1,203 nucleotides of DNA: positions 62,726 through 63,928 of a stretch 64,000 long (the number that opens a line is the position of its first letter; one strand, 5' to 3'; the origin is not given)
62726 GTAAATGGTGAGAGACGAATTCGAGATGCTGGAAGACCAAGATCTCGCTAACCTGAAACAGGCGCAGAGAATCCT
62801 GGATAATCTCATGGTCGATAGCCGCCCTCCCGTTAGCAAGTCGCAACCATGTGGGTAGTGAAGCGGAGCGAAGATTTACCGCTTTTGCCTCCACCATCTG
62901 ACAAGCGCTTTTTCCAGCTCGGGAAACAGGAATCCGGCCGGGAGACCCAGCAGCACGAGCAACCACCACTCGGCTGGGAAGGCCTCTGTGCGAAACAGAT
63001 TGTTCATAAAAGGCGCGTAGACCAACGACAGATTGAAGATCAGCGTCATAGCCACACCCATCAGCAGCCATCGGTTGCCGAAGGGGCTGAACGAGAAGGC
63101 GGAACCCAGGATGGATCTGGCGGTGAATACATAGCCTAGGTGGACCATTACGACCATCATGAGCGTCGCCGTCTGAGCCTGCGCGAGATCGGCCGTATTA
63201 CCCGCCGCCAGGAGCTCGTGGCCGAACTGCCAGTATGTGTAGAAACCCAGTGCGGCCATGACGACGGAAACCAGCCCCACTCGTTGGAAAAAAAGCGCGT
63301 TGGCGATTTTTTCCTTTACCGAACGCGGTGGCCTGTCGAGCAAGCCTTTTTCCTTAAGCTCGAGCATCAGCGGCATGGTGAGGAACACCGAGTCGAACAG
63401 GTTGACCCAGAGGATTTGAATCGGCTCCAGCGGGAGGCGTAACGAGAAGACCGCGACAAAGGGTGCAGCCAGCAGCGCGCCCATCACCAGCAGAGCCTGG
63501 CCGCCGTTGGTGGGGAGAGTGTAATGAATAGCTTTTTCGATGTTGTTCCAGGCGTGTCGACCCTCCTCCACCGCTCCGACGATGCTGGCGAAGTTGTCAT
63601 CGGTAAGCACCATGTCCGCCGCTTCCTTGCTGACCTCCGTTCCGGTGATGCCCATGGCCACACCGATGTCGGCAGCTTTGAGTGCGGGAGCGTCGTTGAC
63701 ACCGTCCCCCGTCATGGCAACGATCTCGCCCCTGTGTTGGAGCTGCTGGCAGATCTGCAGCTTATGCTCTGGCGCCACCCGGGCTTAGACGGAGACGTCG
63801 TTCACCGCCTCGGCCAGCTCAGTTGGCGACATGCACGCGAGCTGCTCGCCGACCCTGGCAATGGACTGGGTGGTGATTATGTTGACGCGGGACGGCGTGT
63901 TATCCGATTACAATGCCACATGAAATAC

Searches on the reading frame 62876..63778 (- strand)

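Call 72: search_protein_families(library=pfam, proteins=[window:62876-63778:-], max_evalue=0.0001)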
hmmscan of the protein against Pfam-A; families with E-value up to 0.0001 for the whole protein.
window:62876-63778:- (300 aa): 3 families
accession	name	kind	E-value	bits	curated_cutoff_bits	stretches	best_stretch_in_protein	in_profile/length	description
PF00689.26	Cation_ATPase_C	-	5.2e-37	127.7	27.3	1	115-291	2-174/175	Cation transporting ATPase, C-terminus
PF00702.32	Hydrolase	-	1.8e-07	32.2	26.4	1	2-37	156-191/191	haloacid dehalogenase-like hydrolase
PF08282.18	Hydrolase_3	-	3.6e-06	27.3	20.9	1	8-66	194-251/255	haloacid dehalogenase-like hydrolase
